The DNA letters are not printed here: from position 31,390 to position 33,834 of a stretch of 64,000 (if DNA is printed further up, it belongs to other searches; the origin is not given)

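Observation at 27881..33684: N,N-dimethylformamidase large-subunit homolog translationally coupled to a three-subunit XDH/CoxSML-type molybdenum hydroxylase, with no DMFase small subunit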

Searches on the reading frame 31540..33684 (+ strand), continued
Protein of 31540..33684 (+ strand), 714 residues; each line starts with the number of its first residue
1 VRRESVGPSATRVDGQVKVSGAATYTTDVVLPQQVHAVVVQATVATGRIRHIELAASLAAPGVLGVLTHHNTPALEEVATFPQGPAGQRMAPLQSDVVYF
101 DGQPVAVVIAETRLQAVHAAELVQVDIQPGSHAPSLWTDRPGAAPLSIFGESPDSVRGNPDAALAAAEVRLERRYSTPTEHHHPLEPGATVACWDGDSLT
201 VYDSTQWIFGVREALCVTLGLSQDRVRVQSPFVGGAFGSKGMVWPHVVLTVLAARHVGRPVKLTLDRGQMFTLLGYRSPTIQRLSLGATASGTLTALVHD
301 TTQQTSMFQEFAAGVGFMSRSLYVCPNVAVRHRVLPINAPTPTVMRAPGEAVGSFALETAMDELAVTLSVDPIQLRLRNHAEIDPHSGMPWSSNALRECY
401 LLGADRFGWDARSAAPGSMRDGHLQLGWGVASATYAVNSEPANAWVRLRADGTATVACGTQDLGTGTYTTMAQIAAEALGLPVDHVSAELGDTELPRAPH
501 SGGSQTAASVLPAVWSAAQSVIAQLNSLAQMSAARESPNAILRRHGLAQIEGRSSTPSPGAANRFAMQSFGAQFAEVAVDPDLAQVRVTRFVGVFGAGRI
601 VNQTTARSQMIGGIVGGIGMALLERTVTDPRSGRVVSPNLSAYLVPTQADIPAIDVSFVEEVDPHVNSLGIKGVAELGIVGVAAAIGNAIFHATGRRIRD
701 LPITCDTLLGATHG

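Call 87: find_encoding_contigs(protein=P0123, flank=10000, max_places=1)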
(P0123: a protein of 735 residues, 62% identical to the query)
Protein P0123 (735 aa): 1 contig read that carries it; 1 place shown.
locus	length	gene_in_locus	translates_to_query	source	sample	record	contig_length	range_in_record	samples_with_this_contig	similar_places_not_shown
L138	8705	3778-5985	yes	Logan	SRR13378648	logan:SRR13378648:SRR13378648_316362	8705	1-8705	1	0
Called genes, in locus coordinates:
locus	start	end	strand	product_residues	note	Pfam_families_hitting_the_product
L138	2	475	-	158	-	?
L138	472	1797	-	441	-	PF00202:Aminotran_3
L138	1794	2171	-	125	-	PF07366:SnoaL, PF12680:SnoaL_2, PF14534:DUF4440 (weak)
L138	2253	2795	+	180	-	PF00111:Fer2, PF13085:Fer2_3 (weak), PF01799:Fer2_2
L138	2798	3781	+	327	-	PF00941:FAD_binding_5, PF03450:CO_deh_flav_C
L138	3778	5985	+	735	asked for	PF01315:Ald_Xan_dh_C, PF02738:MoCoBD_1, PF20256:MoCoBD_2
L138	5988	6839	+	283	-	PF09339:HTH_IclR, PF01614:IclR_C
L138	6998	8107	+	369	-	PF02311:AraC_binding (faint), PF07883:Cupin_2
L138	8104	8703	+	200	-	?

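Call 88: find_encoding_contigs(protein=P0124, flank=10000, max_places=1)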
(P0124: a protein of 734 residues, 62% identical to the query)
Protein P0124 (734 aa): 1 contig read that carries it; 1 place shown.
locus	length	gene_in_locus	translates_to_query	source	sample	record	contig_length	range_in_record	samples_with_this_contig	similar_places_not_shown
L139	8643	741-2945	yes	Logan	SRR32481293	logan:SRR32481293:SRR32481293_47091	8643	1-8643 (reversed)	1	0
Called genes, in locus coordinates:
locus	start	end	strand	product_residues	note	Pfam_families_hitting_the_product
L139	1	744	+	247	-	?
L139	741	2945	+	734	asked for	PF01315:Ald_Xan_dh_C, PF02738:MoCoBD_1, PF20256:MoCoBD_2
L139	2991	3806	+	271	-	PF09339:HTH_IclR, PF01614:IclR_C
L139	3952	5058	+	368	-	PF02311:AraC_binding (faint), PF07883:Cupin_2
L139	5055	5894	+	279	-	PF01557:FAA_hydrolase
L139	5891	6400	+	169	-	PF11716:MDMPI_N, PF12867:DinB_2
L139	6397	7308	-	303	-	PF13468:Glyoxalase_3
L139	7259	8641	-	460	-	?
